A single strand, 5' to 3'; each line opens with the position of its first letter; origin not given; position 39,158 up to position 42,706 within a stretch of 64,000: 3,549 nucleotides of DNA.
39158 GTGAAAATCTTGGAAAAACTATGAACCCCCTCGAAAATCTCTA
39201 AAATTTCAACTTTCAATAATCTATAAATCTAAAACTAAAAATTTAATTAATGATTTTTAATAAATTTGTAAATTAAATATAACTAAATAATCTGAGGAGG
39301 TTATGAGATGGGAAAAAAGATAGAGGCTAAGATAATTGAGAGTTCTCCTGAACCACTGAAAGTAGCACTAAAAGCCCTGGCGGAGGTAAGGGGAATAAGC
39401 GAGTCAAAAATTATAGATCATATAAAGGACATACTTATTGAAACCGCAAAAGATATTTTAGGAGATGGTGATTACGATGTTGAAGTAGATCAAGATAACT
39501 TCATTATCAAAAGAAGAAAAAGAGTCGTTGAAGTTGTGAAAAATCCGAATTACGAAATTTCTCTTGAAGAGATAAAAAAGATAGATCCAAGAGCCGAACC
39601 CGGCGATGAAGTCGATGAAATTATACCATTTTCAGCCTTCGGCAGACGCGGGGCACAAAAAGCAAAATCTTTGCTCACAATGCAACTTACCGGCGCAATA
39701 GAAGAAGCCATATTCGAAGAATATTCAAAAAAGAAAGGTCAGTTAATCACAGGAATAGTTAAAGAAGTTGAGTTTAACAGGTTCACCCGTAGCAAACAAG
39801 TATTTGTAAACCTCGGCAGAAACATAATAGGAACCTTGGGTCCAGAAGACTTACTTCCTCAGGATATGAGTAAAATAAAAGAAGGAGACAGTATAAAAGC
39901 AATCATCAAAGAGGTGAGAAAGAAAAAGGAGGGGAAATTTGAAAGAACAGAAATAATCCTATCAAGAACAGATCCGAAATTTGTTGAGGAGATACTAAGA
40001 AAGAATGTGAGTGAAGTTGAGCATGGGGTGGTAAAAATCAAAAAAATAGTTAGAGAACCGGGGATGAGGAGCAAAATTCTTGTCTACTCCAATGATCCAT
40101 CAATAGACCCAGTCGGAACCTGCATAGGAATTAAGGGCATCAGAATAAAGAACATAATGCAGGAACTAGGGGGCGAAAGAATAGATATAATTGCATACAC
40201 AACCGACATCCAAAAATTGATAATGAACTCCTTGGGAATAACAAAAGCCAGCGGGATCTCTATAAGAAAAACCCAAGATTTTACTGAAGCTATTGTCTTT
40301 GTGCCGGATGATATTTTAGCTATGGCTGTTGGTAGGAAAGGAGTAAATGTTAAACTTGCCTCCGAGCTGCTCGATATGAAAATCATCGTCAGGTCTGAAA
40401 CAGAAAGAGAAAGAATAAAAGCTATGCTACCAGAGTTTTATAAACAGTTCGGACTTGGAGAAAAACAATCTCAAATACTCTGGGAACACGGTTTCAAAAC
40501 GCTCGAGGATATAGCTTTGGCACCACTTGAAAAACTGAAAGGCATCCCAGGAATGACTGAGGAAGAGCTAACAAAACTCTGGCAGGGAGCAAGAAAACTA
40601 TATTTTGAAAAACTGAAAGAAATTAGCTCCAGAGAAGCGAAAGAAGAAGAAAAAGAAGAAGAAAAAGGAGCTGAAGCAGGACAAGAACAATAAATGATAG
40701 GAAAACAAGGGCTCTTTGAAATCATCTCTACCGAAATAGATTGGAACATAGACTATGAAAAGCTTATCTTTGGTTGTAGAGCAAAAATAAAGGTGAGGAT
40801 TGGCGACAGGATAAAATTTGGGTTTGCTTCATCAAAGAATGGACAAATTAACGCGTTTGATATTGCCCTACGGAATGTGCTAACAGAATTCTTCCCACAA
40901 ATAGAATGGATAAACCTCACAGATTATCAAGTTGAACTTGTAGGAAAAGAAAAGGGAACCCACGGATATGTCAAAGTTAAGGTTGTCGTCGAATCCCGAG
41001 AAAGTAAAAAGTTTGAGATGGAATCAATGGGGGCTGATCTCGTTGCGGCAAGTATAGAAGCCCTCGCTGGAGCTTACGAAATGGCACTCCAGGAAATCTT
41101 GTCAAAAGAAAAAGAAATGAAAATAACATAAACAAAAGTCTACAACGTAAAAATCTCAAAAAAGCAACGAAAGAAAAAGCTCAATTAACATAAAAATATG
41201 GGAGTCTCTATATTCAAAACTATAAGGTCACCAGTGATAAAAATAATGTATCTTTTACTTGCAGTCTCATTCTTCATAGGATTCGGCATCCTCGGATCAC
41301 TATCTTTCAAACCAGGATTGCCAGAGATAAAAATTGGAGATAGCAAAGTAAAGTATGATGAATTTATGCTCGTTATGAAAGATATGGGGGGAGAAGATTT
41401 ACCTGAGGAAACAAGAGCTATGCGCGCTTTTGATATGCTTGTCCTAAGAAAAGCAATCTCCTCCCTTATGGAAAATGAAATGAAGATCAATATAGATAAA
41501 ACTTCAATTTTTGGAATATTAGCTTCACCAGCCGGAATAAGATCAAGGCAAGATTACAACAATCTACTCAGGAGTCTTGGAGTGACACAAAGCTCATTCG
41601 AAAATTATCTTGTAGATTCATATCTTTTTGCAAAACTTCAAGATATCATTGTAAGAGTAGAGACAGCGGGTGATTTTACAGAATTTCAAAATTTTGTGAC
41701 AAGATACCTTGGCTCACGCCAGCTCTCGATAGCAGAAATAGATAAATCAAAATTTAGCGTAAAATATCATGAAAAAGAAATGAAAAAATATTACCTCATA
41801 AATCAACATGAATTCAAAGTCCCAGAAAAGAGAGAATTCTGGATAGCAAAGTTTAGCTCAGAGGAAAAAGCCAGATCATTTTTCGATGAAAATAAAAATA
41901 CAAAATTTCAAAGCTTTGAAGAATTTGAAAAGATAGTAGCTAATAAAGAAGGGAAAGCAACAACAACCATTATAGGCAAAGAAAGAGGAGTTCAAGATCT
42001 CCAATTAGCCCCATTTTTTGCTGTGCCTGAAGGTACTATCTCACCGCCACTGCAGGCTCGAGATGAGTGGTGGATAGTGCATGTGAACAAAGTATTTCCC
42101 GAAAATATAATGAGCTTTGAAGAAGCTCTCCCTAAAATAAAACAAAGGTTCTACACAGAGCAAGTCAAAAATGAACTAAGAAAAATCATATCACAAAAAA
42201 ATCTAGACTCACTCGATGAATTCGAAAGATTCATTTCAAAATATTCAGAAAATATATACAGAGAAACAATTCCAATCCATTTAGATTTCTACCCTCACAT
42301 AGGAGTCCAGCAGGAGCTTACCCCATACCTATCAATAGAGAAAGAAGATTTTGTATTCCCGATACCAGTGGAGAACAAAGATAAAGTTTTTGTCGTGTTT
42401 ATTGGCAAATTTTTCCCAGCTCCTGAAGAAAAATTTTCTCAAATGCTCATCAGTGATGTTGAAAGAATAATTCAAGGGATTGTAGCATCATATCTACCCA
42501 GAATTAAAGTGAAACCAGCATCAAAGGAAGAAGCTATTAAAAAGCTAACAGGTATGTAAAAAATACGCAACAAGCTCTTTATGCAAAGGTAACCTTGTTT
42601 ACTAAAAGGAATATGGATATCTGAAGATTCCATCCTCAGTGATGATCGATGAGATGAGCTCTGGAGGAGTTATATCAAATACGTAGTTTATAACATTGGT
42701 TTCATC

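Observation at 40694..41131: Stand-alone LeuA-type allosteric domain translationally coupled to nusA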

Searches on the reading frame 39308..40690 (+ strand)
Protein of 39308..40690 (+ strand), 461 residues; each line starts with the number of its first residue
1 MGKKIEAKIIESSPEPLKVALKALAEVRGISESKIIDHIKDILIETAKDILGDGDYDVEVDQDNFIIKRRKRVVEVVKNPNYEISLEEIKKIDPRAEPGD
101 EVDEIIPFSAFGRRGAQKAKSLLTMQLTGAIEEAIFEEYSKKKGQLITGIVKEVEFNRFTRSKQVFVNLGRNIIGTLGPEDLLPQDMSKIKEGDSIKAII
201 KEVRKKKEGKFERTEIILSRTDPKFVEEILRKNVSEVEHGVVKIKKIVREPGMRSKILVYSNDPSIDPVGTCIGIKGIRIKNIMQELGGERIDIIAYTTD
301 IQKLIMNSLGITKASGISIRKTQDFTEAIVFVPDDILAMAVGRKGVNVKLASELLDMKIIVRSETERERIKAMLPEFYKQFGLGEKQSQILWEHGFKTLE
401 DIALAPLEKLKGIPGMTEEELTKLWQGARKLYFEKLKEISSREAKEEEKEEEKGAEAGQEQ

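Call 3: search_protein_families(library=pfam, proteins=[window:39308-40690:+], max_evalue=1)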
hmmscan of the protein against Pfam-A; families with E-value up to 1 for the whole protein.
window:39308-40690:+ (461 aa): 6 families
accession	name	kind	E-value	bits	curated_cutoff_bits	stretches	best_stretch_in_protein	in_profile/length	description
PF13184.12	KH_5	-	1.3e-22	80.1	27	1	251-310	1-60/69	NusA-like KH domain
PF08529.16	NusA_N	-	9.6e-21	74.7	23.8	1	20-127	5-113/119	NusA N-terminal domain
PF14520.12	HHH_5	-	4.9e-05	24.2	27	1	382-425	9-52/57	Helix-hairpin-helix domain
PF25453.1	DUF7898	-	0.017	16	27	1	388-437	17-66/80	Domain of unknown function (DUF7898)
PF10391.15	DNA_pol_lambd_f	-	0.042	14.1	29.8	1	376-403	2-29/51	Fingers domain of DNA polymerase lambda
PF04760.21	IF2_N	-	0.18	12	25.3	0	274-296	26-47/53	Translation initiation factor IF-2, N-terminal region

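Call 4: search_protein_families(library=ncbifam, proteins=[window:39308-40690:+], max_evalue=1)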
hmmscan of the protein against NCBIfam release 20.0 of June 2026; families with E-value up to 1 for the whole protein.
window:39308-40690:+ (461 aa): 12 families
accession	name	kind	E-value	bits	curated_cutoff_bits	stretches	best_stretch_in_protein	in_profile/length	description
TIGR01953.1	NusA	equivalog_domain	4.5e-89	298.8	253.4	1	20-364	5-338/340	transcription termination factor NusA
NF006645.0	PRK09202.4-5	equivalog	1.8e-45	155.6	532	1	4-366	4-372/540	transcription termination/antitermination protein NusA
NF006642.0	PRK09202.4-1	equivalog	7.9e-18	64.2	687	1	189-359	199-370/614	transcription termination/antitermination protein NusA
TIGR01952.1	nusA_arch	equivalog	4.7e-08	33.4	74.35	1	269-357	44-131/141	NusA-like transcription termination signal-binding factor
TIGR01954.1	nusA_Cterm_rpt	equivalog_domain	2.1e-07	30.9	48.15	1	385-430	3-48/50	transcription termination factor NusA, C-terminal duplication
NF006261.0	PRK08406.1-5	equivalog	1.2e-05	25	231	1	269-357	43-130/173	transcription elongation factor NusA-like protein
TIGR02239.1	recomb_RAD51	equivalog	0.00046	19.4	478.05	1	379-437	5-63/316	DNA repair protein RAD51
TIGR02236.1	recomb_radA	equivalog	0.00058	19.3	361.15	1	382-432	7-57/311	DNA repair and recombination protein RadA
NF003301.0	PRK04301.1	equivalog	0.0087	15.3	259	1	382-432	12-62/316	DNA repair and recombination protein RadA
NF004606.0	PRK05934.1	equivalog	0.016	14.4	297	1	182-245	280-340/341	type III secretion system protein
NF011260.0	PRK14666.1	equivalog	0.056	12.1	649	1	372-431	634-692/698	excinuclease ABC subunit C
NF005062.0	PRK06475.1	equivalog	0.095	11.5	524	1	99-198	299-398/401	FAD-binding protein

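Call 49: find_related_loci(query=window:39308-40690:+, collection=metagenome_contigs, flank=5000)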
Query window:39308-40690:+ (461 aa) in metagenome_contigs; peptide patterns used: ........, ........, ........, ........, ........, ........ (x = any residue, [..] = any of these).
600 stretches matched a pattern (row limit reached: there are more); 3 encode a relative of the query (tblastn E <= 1e-3); 3 distinct loci.
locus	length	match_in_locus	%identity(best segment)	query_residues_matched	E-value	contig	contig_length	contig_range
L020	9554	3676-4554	35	83-382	3e-49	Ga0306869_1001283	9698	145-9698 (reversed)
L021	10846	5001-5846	32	71-363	6e-45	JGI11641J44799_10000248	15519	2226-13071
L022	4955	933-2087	31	20-395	7e-38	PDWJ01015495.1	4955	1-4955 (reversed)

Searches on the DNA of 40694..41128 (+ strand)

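Call 62: search_rna_families(sources=[L003, L009, L011, L013, L016], threshold=gathering)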
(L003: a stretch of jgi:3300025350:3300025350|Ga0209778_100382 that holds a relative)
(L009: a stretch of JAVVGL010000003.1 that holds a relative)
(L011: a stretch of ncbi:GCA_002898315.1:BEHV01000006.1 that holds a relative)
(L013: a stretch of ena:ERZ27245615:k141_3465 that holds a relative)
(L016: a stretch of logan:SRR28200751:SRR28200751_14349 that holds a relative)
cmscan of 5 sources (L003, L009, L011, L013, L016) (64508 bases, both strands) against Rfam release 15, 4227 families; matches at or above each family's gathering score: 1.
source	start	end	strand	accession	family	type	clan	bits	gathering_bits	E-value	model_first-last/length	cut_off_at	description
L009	1794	1866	-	RF00005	tRNA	Gene; tRNA;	CL00001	79.9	29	6e-16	1-71/71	no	tRNA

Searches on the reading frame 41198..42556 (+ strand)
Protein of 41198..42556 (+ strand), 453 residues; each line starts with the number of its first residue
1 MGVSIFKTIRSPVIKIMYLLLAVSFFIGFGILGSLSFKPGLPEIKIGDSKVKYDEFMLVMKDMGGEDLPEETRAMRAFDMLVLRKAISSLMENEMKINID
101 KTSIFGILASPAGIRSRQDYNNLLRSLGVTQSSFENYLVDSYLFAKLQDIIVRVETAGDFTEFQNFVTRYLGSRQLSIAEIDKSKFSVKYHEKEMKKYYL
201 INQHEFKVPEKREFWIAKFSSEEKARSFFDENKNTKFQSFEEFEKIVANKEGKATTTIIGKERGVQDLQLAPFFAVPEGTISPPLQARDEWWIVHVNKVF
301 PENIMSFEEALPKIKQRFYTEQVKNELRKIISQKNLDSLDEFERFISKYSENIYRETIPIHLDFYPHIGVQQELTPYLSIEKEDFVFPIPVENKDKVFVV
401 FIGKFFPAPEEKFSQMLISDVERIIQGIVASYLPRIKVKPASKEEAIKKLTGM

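Call 3: search_protein_families(library=pfam, proteins=[window:41198-42556:+], max_evalue=1)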
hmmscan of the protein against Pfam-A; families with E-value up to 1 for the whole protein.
window:41198-42556:+ (453 aa): 2 families
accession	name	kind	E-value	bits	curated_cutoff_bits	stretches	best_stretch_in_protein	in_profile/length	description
PF13145.12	Rotamase_2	-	1.9e-16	61.4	27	1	192-310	3-119/121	PPIC-type PPIASE domain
PF13624.11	SurA_N_3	-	9e-07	29.3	27.2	1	8-148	8-162/162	SurA-like N-terminal domain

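Call 4: search_protein_families(library=ncbifam, proteins=[window:41198-42556:+], max_evalue=1)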
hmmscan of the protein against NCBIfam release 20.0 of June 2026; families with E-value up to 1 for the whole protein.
window:41198-42556:+ (453 aa): 3 families
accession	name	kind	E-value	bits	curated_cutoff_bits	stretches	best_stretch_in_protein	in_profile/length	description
NF000809.0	PRK00059.1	equivalog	2.8e-06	27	303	1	187-334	171-322/336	peptidylprolyl isomerase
NF008054.0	PRK10788.1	equivalog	2.4e-05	23.2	493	1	185-321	244-380/626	peptidylprolyl isomerase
TIGR02933.1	nifM_nitrog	equivalog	0.00024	21.1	168.2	1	273-332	194-253/256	nitrogen fixation protein NifM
